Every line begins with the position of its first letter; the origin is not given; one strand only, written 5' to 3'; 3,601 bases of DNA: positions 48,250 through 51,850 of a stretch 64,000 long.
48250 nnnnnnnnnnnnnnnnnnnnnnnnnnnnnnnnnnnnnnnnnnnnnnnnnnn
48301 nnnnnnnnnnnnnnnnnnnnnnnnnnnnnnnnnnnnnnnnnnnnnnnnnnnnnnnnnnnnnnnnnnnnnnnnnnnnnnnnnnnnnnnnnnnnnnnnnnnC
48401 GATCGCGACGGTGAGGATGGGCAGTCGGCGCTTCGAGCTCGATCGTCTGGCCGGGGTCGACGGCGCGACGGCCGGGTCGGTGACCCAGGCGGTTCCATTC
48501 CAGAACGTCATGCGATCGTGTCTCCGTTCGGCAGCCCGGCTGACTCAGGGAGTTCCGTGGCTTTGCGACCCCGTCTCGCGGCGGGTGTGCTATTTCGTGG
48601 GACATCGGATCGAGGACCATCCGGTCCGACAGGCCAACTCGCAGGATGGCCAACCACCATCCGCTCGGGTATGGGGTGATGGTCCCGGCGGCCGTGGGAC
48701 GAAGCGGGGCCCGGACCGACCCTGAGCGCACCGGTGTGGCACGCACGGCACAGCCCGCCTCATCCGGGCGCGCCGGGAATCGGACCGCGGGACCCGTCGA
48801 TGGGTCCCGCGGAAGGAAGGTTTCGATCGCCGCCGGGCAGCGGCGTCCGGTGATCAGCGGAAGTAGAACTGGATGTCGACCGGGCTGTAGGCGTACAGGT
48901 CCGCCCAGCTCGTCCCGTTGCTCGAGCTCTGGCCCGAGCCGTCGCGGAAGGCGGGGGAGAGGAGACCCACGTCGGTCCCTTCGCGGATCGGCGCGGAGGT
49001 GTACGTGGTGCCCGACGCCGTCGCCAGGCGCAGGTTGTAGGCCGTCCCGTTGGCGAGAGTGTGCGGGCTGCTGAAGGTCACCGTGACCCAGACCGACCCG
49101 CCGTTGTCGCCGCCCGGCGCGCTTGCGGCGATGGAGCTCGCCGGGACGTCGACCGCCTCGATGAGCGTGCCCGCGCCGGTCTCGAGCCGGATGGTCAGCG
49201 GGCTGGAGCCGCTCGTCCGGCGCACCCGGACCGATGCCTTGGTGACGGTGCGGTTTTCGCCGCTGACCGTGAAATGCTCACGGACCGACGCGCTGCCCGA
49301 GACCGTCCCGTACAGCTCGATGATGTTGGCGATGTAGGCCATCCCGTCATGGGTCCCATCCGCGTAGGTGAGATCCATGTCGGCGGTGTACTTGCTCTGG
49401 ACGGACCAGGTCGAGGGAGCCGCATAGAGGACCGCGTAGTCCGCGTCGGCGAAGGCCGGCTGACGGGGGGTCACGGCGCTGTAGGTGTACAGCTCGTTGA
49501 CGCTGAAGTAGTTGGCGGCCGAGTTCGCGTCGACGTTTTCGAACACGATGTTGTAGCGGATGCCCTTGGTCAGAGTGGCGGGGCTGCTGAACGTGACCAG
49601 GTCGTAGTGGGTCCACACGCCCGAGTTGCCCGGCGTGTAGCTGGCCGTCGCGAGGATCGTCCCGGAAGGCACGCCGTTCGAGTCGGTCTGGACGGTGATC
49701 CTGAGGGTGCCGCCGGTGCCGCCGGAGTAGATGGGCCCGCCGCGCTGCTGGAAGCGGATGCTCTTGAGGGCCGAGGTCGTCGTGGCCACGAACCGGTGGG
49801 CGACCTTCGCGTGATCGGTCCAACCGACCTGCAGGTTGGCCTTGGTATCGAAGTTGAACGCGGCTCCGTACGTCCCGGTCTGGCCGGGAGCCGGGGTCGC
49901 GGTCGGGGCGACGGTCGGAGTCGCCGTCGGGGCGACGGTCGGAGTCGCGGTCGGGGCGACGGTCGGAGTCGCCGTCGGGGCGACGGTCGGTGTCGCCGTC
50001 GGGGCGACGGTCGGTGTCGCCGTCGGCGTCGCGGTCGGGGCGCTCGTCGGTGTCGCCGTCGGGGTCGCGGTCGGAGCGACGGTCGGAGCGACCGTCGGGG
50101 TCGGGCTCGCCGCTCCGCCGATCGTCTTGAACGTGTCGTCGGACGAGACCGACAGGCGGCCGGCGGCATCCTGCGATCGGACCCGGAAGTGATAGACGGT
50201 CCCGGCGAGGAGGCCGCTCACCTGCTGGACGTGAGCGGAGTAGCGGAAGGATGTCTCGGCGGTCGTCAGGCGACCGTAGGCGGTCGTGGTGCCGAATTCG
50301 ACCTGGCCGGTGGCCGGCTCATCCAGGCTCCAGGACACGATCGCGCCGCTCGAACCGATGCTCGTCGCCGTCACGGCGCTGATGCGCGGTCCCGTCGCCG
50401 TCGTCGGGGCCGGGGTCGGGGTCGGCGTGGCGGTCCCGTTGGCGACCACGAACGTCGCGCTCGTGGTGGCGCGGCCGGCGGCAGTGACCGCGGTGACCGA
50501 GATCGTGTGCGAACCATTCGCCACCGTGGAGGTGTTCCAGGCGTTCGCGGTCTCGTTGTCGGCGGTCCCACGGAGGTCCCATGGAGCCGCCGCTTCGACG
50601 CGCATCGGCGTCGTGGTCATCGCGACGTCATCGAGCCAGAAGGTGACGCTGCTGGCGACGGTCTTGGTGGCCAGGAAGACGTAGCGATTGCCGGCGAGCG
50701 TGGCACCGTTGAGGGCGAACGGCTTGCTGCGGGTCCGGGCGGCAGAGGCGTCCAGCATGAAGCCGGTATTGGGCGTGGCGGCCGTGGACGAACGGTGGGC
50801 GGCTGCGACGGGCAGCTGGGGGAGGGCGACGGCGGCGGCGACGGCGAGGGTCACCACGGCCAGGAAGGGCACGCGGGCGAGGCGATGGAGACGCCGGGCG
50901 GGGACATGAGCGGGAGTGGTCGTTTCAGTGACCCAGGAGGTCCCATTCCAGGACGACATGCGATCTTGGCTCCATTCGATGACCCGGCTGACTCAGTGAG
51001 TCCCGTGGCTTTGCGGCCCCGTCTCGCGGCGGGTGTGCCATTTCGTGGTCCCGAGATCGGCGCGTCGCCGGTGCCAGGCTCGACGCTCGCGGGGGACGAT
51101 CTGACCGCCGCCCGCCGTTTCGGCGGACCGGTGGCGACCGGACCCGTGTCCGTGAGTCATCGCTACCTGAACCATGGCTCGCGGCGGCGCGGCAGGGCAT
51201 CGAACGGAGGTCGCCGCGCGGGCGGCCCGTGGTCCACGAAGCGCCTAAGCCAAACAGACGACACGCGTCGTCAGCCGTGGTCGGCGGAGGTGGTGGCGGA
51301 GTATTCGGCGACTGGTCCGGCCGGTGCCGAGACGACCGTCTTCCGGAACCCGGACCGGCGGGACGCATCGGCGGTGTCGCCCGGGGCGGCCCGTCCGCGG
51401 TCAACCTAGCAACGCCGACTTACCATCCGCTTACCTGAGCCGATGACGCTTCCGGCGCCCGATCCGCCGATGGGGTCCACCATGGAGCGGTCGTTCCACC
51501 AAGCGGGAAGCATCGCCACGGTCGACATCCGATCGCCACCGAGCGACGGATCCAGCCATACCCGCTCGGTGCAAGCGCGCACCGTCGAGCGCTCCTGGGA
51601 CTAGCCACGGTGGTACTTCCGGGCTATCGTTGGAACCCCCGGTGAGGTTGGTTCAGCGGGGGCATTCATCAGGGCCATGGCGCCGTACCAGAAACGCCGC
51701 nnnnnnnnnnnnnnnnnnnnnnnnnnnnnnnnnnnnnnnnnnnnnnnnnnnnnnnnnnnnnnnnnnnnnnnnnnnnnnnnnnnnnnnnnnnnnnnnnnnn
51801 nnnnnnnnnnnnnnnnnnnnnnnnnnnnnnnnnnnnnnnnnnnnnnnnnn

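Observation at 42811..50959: Tandem array of four diversified paralogous secreted proteins sharing an unrecognised ~340 aa C-terminal domain, embedded in a glycan-biosynthesis locus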

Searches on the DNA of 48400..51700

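Call 29: search_rna_families(source=window, start=48400, end=51700, threshold=evalue, max_evalue=0.01, show_alignments=4)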
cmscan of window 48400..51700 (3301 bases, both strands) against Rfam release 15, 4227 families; matches with E-value up to 0.01: 2.
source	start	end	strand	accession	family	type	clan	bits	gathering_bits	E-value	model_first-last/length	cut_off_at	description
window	50974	51048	-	RF03167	c-di-GMP-I-GGC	Cis-reg; riboswitch;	CL00126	52.2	59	1e-10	1-80/80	no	c-di-GMP-I-GGC riboswitch aptamer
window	48526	48599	-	RF03167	c-di-GMP-I-GGC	Cis-reg; riboswitch;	CL00126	51.3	59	1.9e-10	1-80/80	no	c-di-GMP-I-GGC riboswitch aptamer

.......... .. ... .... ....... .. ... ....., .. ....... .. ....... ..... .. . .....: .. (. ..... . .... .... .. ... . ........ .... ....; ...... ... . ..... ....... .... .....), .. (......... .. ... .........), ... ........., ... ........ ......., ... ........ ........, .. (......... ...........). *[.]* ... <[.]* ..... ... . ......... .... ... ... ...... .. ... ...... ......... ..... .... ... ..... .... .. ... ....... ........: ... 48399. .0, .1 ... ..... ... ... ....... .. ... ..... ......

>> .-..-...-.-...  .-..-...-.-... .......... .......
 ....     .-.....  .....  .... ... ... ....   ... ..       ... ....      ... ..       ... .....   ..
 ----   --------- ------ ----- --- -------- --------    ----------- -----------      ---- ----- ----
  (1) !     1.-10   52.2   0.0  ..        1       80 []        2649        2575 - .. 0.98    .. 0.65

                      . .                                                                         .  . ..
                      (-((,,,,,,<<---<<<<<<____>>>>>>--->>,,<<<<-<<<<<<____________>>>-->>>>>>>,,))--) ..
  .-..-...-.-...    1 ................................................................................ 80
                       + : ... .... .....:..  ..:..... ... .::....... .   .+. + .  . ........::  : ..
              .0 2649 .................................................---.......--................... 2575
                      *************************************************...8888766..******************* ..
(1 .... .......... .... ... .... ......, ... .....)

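Call 77: search_rna_families(source=window, start=48400, end=51200, threshold=gathering, show_alignments=2)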
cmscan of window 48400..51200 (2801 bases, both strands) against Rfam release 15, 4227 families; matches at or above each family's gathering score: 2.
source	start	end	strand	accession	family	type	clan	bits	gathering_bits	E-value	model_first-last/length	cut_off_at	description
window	48527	48601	-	RF01051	c-di-GMP-I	Cis-reg; riboswitch;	CL00126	53.4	35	5.5e-09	1-87/87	no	c-di-GMP-I riboswitch aptamer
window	50975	51049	-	RF01051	c-di-GMP-I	Cis-reg; riboswitch;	CL00126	52.6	35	8.8e-09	1-87/87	no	c-di-GMP-I riboswitch aptamer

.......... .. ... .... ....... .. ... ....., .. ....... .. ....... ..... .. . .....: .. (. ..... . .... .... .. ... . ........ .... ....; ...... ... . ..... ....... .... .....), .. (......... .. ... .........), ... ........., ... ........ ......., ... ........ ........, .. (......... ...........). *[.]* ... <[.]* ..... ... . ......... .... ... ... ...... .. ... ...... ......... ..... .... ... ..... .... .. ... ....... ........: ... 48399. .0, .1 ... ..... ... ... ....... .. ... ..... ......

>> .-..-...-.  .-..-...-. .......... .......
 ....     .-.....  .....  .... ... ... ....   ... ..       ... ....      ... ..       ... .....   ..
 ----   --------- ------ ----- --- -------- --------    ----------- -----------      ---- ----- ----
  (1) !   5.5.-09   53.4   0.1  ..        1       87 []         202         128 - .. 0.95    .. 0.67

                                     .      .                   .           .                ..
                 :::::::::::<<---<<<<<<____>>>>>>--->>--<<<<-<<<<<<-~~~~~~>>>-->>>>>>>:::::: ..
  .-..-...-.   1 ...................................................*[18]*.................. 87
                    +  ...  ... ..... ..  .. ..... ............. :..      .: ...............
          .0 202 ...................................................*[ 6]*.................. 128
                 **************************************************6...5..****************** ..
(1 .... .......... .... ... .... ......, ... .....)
